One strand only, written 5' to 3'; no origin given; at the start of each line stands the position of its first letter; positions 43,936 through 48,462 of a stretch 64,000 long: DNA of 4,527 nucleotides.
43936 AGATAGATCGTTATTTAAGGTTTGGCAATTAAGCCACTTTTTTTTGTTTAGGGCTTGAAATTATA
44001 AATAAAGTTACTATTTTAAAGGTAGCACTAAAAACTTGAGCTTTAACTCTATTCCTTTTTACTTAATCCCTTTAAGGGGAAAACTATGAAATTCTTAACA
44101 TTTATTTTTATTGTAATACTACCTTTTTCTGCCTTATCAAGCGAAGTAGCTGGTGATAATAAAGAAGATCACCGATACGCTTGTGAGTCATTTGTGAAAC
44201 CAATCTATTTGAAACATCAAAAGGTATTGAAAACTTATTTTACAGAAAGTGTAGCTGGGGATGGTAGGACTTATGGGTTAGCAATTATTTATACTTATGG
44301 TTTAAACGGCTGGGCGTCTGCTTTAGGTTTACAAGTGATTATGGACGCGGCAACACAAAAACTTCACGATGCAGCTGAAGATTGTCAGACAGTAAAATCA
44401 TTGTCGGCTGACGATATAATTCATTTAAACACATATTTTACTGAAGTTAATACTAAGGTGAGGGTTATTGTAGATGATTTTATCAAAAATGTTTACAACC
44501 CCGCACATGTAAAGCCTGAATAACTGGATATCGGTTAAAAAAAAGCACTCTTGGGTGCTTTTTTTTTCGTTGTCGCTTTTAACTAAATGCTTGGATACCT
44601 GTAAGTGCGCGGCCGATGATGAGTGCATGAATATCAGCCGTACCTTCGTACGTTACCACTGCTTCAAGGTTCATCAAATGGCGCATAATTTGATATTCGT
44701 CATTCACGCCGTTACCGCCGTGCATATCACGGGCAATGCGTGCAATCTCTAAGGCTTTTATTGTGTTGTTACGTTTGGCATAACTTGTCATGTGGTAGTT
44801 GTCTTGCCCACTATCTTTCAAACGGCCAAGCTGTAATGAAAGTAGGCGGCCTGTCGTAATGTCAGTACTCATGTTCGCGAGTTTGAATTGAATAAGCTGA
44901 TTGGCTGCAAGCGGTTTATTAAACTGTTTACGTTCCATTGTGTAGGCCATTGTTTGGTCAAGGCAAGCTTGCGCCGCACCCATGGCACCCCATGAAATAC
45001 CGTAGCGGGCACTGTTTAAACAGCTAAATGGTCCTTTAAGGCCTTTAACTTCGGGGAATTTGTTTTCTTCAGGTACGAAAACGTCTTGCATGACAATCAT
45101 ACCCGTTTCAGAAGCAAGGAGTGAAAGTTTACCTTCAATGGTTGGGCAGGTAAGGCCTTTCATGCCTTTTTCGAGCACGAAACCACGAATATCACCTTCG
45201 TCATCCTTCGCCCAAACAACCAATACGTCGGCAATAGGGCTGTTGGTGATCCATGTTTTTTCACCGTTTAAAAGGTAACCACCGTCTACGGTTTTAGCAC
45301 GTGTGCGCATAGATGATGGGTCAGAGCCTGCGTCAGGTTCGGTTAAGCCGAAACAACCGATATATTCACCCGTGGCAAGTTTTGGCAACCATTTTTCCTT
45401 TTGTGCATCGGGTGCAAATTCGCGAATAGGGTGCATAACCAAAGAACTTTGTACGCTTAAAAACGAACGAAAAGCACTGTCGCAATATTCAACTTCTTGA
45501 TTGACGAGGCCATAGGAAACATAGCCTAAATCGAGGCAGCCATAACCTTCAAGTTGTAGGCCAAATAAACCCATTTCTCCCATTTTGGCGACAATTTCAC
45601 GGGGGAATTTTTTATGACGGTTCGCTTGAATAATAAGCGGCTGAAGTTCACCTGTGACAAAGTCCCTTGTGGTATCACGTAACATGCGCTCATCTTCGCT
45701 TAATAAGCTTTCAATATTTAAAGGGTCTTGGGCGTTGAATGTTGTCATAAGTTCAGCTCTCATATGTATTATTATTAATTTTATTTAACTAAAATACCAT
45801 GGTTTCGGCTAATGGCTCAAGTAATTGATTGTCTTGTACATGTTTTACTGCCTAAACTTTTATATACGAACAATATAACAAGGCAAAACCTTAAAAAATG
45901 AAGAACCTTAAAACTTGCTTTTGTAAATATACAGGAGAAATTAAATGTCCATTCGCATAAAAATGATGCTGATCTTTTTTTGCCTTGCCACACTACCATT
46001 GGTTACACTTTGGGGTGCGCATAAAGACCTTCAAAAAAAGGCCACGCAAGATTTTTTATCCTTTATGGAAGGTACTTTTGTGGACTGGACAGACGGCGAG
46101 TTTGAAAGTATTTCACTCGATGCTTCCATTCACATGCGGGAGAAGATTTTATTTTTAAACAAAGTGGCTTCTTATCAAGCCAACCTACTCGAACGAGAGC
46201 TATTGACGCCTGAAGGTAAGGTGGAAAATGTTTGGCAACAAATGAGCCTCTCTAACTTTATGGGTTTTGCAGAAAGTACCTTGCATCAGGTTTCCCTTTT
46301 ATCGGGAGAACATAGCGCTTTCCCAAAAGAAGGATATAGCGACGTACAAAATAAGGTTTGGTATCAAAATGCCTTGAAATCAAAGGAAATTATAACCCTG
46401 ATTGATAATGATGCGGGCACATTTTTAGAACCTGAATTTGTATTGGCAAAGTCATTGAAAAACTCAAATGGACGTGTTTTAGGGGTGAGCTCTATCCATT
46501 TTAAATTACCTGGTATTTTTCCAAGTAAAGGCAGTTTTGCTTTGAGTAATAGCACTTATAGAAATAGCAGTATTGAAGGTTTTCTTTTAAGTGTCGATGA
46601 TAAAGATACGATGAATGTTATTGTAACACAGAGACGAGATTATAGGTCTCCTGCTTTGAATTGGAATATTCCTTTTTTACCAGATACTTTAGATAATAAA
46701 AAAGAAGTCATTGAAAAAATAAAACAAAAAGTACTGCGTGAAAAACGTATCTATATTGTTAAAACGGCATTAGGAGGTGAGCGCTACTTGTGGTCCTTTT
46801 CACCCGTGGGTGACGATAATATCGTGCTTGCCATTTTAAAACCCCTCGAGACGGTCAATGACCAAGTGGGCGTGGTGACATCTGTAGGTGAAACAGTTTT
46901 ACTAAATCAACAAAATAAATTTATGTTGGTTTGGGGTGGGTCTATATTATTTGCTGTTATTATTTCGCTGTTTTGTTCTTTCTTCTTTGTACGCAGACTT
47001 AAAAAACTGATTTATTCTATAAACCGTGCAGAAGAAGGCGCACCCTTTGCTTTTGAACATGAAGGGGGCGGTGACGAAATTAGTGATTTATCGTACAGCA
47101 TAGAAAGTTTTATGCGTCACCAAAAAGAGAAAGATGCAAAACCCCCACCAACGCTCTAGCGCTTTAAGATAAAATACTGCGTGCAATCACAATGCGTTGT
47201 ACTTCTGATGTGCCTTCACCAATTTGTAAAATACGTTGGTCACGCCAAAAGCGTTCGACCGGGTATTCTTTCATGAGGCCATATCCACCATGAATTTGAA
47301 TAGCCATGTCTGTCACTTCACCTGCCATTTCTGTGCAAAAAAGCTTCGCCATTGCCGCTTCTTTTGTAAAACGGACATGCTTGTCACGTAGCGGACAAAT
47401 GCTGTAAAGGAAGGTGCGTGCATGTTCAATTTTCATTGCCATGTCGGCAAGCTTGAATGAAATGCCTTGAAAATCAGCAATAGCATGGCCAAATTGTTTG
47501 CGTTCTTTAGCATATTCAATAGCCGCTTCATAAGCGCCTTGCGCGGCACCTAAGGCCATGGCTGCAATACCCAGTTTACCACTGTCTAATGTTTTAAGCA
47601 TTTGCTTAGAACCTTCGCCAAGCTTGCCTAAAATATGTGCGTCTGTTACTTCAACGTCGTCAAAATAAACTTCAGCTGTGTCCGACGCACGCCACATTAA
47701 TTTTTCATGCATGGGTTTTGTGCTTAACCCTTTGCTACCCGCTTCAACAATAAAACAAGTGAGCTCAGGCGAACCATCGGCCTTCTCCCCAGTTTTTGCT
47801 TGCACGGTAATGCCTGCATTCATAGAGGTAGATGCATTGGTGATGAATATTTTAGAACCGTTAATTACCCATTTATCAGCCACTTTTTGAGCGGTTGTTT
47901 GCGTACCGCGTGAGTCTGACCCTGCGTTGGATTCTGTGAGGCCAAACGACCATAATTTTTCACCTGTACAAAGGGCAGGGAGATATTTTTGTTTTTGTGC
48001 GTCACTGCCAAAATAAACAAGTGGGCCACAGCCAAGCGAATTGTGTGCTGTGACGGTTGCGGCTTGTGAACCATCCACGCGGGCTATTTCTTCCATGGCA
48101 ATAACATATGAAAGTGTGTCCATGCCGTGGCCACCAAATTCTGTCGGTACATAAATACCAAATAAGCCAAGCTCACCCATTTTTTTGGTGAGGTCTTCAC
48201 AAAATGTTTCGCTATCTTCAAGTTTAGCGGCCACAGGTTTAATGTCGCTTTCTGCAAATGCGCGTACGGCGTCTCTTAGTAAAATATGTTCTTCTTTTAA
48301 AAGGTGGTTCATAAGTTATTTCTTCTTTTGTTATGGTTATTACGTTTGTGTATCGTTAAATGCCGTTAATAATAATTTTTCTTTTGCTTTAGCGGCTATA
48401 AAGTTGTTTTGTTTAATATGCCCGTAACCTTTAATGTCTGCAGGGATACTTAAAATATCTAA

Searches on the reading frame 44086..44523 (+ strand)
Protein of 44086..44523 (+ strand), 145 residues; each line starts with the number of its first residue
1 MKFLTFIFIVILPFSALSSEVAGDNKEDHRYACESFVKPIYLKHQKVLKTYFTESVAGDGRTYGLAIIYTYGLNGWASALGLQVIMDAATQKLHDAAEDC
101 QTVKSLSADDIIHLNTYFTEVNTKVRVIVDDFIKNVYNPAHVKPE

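Call 9: search_protein_families(library=pfam, proteins=[window:44086-44523:+], max_evalue=0.001)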
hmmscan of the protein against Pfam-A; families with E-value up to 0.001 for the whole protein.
window:44086-44523:+ (145 aa): 1 family
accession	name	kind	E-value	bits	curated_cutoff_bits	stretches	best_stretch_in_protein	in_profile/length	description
PF12296.13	HsbA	-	0.00041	21.2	33.5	1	70-134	24-87/121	Hydrophobic surface binding protein A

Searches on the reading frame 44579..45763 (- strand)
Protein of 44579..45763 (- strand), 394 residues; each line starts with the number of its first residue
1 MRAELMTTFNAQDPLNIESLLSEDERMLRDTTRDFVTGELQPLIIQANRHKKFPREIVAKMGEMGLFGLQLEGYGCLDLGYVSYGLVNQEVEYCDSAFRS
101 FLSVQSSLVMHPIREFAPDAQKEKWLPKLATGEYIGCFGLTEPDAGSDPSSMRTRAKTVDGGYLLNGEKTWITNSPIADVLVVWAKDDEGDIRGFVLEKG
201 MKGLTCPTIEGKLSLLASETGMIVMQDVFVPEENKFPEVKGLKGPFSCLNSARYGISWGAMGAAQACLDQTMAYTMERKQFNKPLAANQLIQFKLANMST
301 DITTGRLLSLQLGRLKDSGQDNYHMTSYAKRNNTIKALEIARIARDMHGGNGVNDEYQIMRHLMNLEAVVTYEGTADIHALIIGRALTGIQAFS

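Call 9: search_protein_families(library=pfam, proteins=[window:44579-45763:-], max_evalue=0.001)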
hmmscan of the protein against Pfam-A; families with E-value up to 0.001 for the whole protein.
window:44579-45763:- (394 aa): 5 families
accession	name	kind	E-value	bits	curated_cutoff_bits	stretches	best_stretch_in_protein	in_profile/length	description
PF02771.21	Acyl-CoA_dh_N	-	3.8e-34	117.9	22.9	1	22-133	1-113/113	Acyl-CoA dehydrogenase, N-terminal domain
PF00441.29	Acyl-CoA_dh_1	-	2.4e-31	109.3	22.4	1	241-387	3-149/150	Acyl-CoA dehydrogenase, C-terminal domain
PF02770.24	Acyl-CoA_dh_M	-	3.5e-22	78.8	33.3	1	137-228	1-97/97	Acyl-CoA dehydrogenase, middle domain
PF08028.16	Acyl-CoA_dh_2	-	1.2e-10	42.2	22.7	1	255-375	2-132/134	Acyl-CoA dehydrogenase, C-terminal domain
PF22924.1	ACOX_C_alpha1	-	0.00053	20.3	27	0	270-387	47-168/169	Acyl-CoA oxidase, C-alpha1 domain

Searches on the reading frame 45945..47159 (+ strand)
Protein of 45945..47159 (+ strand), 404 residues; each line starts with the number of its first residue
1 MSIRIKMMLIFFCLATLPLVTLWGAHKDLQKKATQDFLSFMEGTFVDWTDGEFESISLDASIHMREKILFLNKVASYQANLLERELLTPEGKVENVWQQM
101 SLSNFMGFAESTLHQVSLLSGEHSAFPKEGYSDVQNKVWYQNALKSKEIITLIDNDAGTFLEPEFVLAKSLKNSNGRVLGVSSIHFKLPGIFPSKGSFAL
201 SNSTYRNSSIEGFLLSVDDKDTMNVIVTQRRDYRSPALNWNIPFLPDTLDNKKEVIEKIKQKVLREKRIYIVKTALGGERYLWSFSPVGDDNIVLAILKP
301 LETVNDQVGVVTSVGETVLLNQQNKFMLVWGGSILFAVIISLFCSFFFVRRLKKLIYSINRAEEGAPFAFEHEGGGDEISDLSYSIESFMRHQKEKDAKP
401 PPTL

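Call 9: search_protein_families(library=pfam, proteins=[window:45945-47159:+], max_evalue=0.001)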
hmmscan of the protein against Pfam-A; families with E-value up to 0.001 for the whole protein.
window:45945-47159:+ (404 aa): 1 family
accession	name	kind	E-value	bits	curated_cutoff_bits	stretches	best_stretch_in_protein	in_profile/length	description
PF02743.24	dCache_1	-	0.00032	20.8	45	0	111-181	66-145/240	Cache domain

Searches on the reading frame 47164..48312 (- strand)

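Call 9: search_protein_families(library=pfam, proteins=[window:47164-48312:-], max_evalue=0.001)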
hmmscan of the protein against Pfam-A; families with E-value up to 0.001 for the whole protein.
window:47164-48312:- (382 aa): 4 families
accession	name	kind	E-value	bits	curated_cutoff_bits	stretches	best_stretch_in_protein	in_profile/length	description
PF00441.29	Acyl-CoA_dh_1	-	2e-48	164.8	22.4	1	232-381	1-150/150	Acyl-CoA dehydrogenase, C-terminal domain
PF02771.21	Acyl-CoA_dh_N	-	1.7e-39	135.1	22.9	1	7-118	2-113/113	Acyl-CoA dehydrogenase, N-terminal domain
PF08028.16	Acyl-CoA_dh_2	-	4.4e-27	95.4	22.7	1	247-364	1-128/134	Acyl-CoA dehydrogenase, C-terminal domain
PF02770.24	Acyl-CoA_dh_M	-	3.3e-20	72.5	33.3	1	122-220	1-97/97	Acyl-CoA dehydrogenase, middle domain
